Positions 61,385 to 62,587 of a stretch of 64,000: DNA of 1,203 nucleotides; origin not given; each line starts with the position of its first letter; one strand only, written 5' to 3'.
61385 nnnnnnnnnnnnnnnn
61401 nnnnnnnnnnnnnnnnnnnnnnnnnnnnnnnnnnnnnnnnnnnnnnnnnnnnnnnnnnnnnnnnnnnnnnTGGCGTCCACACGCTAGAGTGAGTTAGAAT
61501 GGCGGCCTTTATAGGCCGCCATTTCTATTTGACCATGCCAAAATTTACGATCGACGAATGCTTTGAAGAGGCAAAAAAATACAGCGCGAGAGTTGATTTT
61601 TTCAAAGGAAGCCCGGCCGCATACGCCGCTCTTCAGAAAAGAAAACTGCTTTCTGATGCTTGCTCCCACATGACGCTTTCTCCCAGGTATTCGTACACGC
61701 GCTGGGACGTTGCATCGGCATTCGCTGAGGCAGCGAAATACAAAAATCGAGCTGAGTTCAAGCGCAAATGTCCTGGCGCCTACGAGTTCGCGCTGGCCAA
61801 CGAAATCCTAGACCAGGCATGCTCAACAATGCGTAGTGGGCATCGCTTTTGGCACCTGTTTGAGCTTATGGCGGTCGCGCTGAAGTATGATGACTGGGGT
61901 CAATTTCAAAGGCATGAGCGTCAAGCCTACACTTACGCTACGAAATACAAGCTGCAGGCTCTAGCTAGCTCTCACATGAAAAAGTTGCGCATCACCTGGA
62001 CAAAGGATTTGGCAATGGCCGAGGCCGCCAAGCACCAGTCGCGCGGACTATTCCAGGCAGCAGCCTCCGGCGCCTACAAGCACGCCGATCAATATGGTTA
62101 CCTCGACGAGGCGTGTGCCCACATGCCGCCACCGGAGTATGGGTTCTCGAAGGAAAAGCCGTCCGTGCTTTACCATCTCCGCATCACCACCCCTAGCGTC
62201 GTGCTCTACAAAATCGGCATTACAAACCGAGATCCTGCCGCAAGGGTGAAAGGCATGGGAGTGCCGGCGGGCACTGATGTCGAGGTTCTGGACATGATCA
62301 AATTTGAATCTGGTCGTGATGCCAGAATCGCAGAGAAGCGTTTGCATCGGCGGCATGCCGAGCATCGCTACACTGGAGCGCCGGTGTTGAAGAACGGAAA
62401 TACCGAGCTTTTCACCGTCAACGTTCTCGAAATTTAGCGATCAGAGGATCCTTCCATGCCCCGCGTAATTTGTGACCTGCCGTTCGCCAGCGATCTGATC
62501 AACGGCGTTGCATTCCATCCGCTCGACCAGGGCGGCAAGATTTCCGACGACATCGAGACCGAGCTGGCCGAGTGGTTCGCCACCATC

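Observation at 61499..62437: Low-GC insertion after the capsid gene encoding a T5orf172/GIY-YIG-like protein with four tandem ~60-aa repeats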

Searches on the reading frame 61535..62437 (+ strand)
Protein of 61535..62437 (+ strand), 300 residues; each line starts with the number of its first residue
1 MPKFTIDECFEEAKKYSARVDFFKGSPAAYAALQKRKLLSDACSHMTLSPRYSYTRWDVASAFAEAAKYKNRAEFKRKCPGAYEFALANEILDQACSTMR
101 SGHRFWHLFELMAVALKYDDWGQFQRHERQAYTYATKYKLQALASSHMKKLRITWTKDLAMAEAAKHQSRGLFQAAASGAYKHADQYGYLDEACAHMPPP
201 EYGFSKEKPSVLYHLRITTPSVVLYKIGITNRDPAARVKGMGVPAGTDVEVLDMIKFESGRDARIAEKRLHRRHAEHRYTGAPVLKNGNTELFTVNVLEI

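Call 4: search_protein_families(library=pfam, proteins=[window:61535-62437:+], max_evalue=1)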
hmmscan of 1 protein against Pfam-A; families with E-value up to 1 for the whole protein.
window:61535-62437:+ (300 aa): 3 families
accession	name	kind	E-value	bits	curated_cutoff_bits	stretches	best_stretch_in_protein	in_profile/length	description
PF13455.12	MUG113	-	7.2e-09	36.5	22.3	1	225-296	1-62/73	Meiotically up-regulated gene 113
PF10544.15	T5orf172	-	3.9e-05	24.5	20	1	220-297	12-90/101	T5orf172 domain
PF01140.25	Gag_MA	-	0.021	15.2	30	1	114-201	8-95/113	Matrix protein (MA), p15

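Call 5: search_protein_families(library=phrogs, proteins=[window:61535-62437:+], max_evalue=0.1)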
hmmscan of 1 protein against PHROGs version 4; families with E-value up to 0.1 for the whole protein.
window:61535-62437:+ (300 aa): 3 families
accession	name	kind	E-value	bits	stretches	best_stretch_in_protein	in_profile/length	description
phrog_20046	-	unknown function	4.2e-26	93.1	2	55-198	149-294/302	-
phrog_681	-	DNA, RNA and nucleotide metabolism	9.4e-14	51.9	1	194-296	428-525/576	endonuclease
phrog_8130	-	unknown function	0.0013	18.9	1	196-281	164-245/434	-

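Call 6: search_protein_families(library=ncbifam, proteins=[window:61535-62437:+], max_evalue=1)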
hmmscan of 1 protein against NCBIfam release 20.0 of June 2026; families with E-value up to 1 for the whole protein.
window:61535-62437:+ (300 aa): 0 families

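Call 8: search_dna_similar(query=window:61535-62437:+, collection=phages, mode=protein, max_rows=40)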
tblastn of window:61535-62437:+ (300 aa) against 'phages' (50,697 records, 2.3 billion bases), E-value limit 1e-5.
Records with a match: 26; places in all: 74; records where one place covers at least 80% of the query: 6.
Best place of each record, by identity: <60% 26.
By first word of the organism name: Vibrio 14; Rhizobium 7; Burkholderia 4; uncultured 1.
By host as written in the record: Burkholderia cenocepacia 4; Vibrio alginolyticus 2; Vibrio sp. YD38 2; Vibrio alginolyticus NBRC 15630 = ATCC 17749 2; Vibrio alginolyticus V1 2; Vibrio harveyi 2; Vibrio sp. F13 1; Vibrio natiegens 1; and 10 more.
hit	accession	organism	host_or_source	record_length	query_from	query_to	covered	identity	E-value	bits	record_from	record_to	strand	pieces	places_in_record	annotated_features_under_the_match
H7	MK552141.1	Burkholderia phage BcepSauron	Burkholderia cenocepacia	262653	12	300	96%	35.1%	1e-40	155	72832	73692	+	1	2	hypothetical protein | phosphoesterase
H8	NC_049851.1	Burkholderia phage BcepSauron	Burkholderia cenocepacia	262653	12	300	96%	35.1%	1e-40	155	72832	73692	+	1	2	hypothetical protein | phosphoesterase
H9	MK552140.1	Burkholderia phage BcepSaruman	Burkholderia cenocepacia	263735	12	300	96%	35.1%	1e-40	155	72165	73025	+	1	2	hypothetical protein | putative phosphatase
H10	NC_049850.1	Burkholderia phage BcepSaruman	Burkholderia cenocepacia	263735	12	300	96%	35.1%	1e-40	155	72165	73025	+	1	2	hypothetical protein | putative phosphatase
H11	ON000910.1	Vibrio phage XZ1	Vibrio alginolyticus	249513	2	226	75%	33.8%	1e-11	129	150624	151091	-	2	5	hypothetical protein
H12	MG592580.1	Vibrio phage 1.210.O._10N.222.52.C2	Vibrio sp. F13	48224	3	259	86%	27.2%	1e-12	74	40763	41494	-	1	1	hypothetical protein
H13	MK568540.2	Vibrio phage Va3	Vibrio alginolyticus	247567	4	268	88%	26.3%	2e-14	79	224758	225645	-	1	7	hypothetical protein (x2)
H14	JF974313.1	Vibrio phage pYD38-B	Vibrio sp. YD38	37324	4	237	78%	29.2%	5e-9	123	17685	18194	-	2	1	hypothetical protein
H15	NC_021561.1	Vibrio phage pYD38-B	Vibrio sp. YD38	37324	4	237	78%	29.2%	5e-9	123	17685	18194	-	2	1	hypothetical protein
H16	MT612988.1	Vibrio phage vB_ValM_R10Z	Vibrio alginolyticus NBRC 15630 = ATCC ...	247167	3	200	66%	33.3%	7e-18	90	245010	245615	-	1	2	hypothetical protein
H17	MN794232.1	Vibrio phage VH1_2019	Vibrio natiegens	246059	56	287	77%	27.1%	4e-7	57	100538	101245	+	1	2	hypothetical protein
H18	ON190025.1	Vibrio phage PVA23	Vibrio sp.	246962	3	198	65%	29.7%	1e-18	92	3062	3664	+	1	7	hypothetical protein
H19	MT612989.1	Vibrio phage vB_ValM_R11Z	Vibrio alginolyticus NBRC 15630 = ATCC ...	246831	4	226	74%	25.5%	5e-13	75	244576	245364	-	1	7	hypothetical protein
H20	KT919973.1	Vibrio phage phi-ST2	Vibrio alginolyticus V1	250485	3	199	66%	26.4%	6e-13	75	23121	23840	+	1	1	hypothetical protein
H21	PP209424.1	Vibrio phage EniLVp02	Vibrio parahaemolyticus TA01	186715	12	192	60%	28.3%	9e-6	53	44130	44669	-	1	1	hypothetical protein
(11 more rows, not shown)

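Call 17: find_homologous_proteins(query=window:61535-62434:+, max_evalue=0.001)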
Query window:61535-62434:+ (300 aa): 109 proteins with E <= 0.001 among 1604 candidates.
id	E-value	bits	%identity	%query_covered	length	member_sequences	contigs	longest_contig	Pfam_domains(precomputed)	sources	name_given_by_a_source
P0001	8.2e-202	686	100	100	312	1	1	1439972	PF10544.16,PF13455.13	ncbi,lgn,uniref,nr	ncbi:hypothetical protein FHR70_000743 [Microvirga lupini]|uniref:Uncharacterized protein n=1 Tax=Mi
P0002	4.1e-134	464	58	100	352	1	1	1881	PF10544.16,PF13455.13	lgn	-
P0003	9.5e-132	456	68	96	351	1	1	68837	PF10544.16,PF13455.13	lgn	-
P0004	3.6e-122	425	66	97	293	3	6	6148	PF10544.16,PF13455.13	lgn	-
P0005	1.1e-120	420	64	98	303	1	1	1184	PF10544.16,PF13455.13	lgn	-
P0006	5.2e-120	418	54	99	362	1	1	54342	PF10544.16,PF13455.13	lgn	-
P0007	5.6e-120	418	62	99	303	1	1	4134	-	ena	-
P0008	3.2e-119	415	59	63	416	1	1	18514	PF10544.16,PF13455.13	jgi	-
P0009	3.8e-118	412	63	99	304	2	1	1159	PF13455.13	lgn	-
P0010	2.1e-116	406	52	99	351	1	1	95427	PF10544.16,PF13455.13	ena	-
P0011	2.8e-113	396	61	99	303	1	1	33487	PF10544.16,PF13455.13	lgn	-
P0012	1.2e-112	394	60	100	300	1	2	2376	PF10544.16,PF13455.13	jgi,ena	-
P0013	1.5e-112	393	52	99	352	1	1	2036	PF10544.16,PF13455.13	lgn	-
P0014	5.1e-109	382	59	100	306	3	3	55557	PF10544.16,PF13455.13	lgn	-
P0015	1.2e-108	381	59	100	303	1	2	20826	-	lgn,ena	-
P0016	6.4e-108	378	60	99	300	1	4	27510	PF10544.16,PF13455.13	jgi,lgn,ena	-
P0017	6.6e-108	378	59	100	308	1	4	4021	PF10544.16,PF13455.13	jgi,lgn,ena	jgi:hypothetical protein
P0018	7.5e-108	378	58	100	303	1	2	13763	PF13455.13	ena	-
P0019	4.3e-107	376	58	100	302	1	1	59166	PF10544.16,PF13455.13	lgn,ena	-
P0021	6.8e-107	375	57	100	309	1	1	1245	PF10544.16,PF13455.13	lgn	-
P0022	8.8e-107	374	58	97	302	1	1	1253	PF10544.16,PF13455.13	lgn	-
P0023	1.1e-106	374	57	100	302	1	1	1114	PF10544.16,PF13455.13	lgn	-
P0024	1.3e-106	374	60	99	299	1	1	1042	PF10544.16,PF13455.13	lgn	-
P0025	3.4e-106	373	46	99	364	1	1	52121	PF13455.13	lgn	-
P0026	6.0e-106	372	59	99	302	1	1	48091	PF13455.13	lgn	-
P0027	1.5e-105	370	59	98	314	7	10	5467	PF10544.16,PF13455.13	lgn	-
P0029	3.5e-103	363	57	100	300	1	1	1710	PF13455.13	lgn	-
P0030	1.6e-102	360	65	85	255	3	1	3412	PF10544.16,PF13455.13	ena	-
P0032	2.5e-101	357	60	92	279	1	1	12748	PF13455.13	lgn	-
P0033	6.6e-101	355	62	87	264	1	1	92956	PF10544.16,PF13455.13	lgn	-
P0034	1.0e-100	355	66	79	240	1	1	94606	PF10544.16,PF13455.13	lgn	-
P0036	5.1e-99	349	54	100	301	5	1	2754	PF10544.16,PF13455.13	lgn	-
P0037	1.3e-98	348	56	99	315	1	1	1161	PF10544.16,PF13455.13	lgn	-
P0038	1.4e-98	348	54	99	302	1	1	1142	PF10544.16,PF13455.13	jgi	jgi:hypothetical protein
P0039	2.4e-98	347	62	85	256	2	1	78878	PF10544.16,PF13455.13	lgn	-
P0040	3.2e-98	346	37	99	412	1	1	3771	PF10544.16,PF13455.13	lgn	-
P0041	9.4e-98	345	54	100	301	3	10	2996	PF10544.16,PF13455.13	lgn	-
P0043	2.9e-96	340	62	85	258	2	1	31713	PF13455.13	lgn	-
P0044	5.9e-96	339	43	98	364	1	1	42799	PF10544.16,PF13455.13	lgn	-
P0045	1.8e-95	337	60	85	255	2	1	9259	PF10544.16,PF13455.13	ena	-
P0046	1.9e-95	337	60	85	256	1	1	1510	PF10544.16,PF13455.13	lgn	-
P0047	1.8e-94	334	62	85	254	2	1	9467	PF10544.16,PF13455.13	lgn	-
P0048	3.4e-92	327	58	85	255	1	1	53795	PF10544.16,PF13455.13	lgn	-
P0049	1.3e-91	325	56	87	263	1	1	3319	PF10544.16,PF13455.13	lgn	-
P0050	4.7e-90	320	58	85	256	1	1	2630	PF10544.16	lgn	-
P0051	4.1e-89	316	53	98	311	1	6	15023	PF13455.13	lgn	-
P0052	4.8e-88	313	56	84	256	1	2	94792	PF13455.13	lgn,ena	-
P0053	8.8e-86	306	59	79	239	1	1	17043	PF10544.16,PF13455.13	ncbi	-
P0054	8.7e-84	299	62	73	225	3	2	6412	PF10544.16,PF13455.13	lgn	-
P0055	7.4e-83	296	67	67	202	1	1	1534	PF10544.16,PF13455.13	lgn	-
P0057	4.3e-73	264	61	67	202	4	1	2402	PF10544.16,PF13455.13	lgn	-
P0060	9.9e-60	220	54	66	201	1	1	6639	PF13455.13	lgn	-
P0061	1.3e-57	213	41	95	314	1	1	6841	PF10544.16,PF13455.13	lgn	-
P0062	3.2e-57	212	47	78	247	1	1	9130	PF10544.16,PF13455.13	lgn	-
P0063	7.6e-55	204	41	99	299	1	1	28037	PF10544.16,PF13455.13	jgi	jgi:hypothetical protein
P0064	1.2e-54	203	41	89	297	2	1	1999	PF10544.16,PF13455.13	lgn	-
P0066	2.7e-51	192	41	95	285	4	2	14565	PF10544.16,PF13455.13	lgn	-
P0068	4.4e-51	192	39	99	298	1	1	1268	PF10544.16,PF13455.13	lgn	-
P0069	4.6e-50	188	40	98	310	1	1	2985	PF10544.16,PF13455.13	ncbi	-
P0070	5.0e-50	188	40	100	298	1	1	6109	PF10544.16,PF13455.13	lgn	-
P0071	4.3e-49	185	39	99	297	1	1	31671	PF10544.16,PF13455.13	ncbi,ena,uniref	ncbi:GIY-YIG nuclease family protein [Pseudomonas sp.]|uniref:GIY-YIG nuclease family protein n=1 Ta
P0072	6.5e-49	185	37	98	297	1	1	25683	PF13455.13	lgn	-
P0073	6.5e-49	185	39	99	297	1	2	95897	PF13455.13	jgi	-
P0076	2.7e-48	183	38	99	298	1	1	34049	PF10544.16,PF13455.13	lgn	-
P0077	9.8e-48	181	37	97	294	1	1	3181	PF13455.13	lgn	-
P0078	1.2e-47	180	39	98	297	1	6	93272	PF13455.13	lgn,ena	-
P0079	2.1e-47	180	38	99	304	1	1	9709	PF10544.16,PF13455.13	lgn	-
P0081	3.4e-47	179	39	98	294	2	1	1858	PF13455.13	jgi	jgi:hypothetical protein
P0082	3.4e-47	179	38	98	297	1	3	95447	PF10544.16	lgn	-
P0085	5.9e-47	178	30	96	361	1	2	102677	-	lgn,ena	-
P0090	1.9e-44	170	47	63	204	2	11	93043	PF10544.16,PF13455.13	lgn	-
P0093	2.4e-41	160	32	65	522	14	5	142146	PF01541.31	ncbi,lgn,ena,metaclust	metaclust:status=active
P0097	3.6e-37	146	33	99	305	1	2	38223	PF10544.16,PF13455.13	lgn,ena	-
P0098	5.8e-36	142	45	59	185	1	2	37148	PF10544.16,PF13455.13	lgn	-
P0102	2.0e-29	121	29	70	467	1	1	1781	-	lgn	-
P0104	1.9e-23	101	33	45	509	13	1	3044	-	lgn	-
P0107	3.2e-11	61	41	33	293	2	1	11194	PF14311.13,PF05265.21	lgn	-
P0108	1.0e-10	59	40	33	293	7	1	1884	PF14311.13,PF05265.21,PF23545.2,PF21817.4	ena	-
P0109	8.7e-10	56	39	33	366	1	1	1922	PF10544.16,PF05265.21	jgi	-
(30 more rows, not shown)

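Call 19: find_encoding_contigs(protein=P0010, flank=6000, max_places=2)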
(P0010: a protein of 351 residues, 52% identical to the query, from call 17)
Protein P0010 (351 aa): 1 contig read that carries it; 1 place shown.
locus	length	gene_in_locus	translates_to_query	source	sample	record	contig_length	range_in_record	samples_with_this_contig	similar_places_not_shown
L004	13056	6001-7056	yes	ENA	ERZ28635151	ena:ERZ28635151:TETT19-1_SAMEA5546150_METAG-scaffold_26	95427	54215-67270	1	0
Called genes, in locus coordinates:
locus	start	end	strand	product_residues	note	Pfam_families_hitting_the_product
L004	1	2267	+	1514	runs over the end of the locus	PF00176:SNF2-rel_dom (weak), PF00270:DEAD (weak), PF04851:ResIII (weak), PF00271:Helicase_C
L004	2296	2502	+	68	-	-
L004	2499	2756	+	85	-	-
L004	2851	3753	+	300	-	-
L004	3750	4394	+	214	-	-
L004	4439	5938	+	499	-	-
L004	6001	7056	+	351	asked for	PF10544:T5orf172, PF13455:MUG113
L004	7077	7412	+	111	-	-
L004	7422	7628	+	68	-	-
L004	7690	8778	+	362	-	-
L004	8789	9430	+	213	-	-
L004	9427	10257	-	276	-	-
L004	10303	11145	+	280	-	-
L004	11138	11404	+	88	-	-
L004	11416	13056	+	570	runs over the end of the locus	PF04984:Phage_sheath_1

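Call 20: find_encoding_contigs(protein=P0034, flank=6000, max_places=2)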
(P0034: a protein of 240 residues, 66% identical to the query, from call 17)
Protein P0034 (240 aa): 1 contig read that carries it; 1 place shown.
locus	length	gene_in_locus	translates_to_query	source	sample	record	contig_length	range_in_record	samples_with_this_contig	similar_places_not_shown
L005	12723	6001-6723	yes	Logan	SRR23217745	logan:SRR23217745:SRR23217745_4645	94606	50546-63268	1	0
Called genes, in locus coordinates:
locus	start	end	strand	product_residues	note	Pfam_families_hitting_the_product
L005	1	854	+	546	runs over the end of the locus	PF04860:Phage_portal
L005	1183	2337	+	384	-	-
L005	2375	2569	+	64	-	-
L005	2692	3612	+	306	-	-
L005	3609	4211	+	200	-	-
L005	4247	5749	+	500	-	-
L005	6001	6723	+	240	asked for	PF10544:T5orf172 (weak), PF13455:MUG113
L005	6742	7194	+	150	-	-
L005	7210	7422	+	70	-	-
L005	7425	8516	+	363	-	-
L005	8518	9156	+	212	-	-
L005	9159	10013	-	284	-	-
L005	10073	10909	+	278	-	-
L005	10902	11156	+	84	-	-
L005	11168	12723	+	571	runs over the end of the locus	PF04984:Phage_sheath_1 (weak)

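Call 21: find_encoding_contigs(protein=P0033, flank=6000, max_places=2)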
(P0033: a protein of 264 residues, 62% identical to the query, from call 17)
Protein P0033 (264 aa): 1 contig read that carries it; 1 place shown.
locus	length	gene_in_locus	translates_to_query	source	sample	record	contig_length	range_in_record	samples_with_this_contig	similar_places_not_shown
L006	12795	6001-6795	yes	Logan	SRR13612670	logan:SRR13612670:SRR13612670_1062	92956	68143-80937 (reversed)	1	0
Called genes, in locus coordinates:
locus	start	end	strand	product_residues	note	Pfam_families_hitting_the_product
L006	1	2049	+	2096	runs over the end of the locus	PF04002:RadC, PF04851:ResIII (faint), PF00271:Helicase_C, PF14528:LAGLIDADG_3 (weak)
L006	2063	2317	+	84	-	-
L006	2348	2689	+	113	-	-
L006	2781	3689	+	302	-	-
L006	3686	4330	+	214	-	-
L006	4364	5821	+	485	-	-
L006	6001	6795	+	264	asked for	PF10544:T5orf172 (weak), PF13455:MUG113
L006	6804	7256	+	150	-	-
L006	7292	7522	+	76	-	-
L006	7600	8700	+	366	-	-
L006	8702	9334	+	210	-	-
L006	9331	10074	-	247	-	-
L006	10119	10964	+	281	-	-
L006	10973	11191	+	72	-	-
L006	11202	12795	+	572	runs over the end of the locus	-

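Call 22: find_encoding_contigs(protein=P0073, flank=6000, max_places=2)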
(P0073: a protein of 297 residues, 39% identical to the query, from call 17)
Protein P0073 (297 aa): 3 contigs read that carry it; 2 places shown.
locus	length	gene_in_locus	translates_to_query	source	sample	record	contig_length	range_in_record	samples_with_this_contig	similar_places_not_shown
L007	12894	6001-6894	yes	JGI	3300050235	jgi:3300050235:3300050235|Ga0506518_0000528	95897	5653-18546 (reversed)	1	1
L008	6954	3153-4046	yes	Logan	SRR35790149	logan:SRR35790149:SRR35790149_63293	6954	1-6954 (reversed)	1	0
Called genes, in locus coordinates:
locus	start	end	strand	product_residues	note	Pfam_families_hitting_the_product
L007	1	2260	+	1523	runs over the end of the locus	PF00270:DEAD (faint), PF00271:Helicase_C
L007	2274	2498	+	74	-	-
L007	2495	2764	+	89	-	-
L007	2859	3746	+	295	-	-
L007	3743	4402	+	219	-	-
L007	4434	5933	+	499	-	-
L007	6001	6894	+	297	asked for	PF13455:MUG113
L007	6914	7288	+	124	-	-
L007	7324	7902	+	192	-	-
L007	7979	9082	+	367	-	-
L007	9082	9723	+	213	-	-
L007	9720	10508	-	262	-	-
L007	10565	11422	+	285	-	-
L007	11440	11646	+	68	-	-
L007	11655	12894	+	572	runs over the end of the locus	PF04984:Phage_sheath_1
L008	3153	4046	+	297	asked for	PF13455:MUG113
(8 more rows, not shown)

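Call 23: find_encoding_contigs(protein=P0078, flank=6000, max_places=2)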
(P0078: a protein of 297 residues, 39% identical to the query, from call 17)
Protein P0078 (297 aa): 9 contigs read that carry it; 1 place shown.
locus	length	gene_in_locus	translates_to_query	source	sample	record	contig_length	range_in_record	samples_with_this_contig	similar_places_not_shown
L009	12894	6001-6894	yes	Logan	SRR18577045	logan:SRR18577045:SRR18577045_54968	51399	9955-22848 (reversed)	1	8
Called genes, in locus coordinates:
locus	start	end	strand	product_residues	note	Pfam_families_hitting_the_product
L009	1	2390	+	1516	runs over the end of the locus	PF04851:ResIII (weak), PF00270:DEAD (weak), PF00271:Helicase_C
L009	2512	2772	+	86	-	-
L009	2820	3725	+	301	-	-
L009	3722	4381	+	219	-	-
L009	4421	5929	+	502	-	-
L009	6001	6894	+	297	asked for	PF13455:MUG113 (faint)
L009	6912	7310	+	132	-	-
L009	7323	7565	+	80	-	-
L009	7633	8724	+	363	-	-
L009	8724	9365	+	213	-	-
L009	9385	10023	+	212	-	PF01541:GIY-YIG, PF07460:NUMOD3 (faint)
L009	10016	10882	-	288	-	-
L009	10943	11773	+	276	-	-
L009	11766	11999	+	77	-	-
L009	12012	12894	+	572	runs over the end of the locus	-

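Call 24: find_encoding_contigs(protein=P0052, flank=6000, max_places=2)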
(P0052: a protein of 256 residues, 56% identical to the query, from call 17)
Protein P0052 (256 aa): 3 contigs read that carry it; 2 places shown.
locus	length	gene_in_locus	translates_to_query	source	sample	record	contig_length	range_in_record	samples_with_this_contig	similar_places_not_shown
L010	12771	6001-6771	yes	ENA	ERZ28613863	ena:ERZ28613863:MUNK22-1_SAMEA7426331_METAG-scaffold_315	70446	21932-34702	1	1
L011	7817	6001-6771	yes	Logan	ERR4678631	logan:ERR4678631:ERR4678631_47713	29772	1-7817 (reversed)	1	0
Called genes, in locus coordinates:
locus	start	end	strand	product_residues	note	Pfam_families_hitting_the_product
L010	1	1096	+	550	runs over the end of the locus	PF04860:Phage_portal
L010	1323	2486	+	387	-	-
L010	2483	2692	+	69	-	-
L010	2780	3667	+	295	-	-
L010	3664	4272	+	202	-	-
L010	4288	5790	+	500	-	-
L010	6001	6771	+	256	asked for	PF13455:MUG113 (weak)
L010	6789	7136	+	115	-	-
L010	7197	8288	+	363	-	-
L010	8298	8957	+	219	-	-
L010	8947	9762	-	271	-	-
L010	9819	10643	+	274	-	-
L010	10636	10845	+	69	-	-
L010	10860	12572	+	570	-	PF04984:Phage_sheath_1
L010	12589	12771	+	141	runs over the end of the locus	PF26461:Phi812_tail_tube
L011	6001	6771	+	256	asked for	PF13455:MUG113 (weak)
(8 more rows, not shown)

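Call 25: find_encoding_contigs(protein=P0090, flank=6000, max_places=2)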
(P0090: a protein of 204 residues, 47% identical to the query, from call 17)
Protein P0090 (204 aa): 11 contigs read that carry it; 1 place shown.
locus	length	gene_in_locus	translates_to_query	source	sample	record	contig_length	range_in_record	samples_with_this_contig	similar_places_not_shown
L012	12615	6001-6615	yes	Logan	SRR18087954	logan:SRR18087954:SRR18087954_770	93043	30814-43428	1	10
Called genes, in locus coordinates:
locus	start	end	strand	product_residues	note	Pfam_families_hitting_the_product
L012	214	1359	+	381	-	-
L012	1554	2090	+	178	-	PF07460:NUMOD3 (weak)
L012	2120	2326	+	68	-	-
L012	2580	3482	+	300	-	-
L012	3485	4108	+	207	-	-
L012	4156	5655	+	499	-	-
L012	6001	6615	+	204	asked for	PF10544:T5orf172 (weak), PF13455:MUG113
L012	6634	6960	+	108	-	-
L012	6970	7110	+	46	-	-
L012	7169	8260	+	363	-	-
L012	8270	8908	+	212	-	-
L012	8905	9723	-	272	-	-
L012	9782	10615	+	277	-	-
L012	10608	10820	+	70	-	-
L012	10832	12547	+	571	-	-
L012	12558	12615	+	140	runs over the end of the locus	PF26461:Phi812_tail_tube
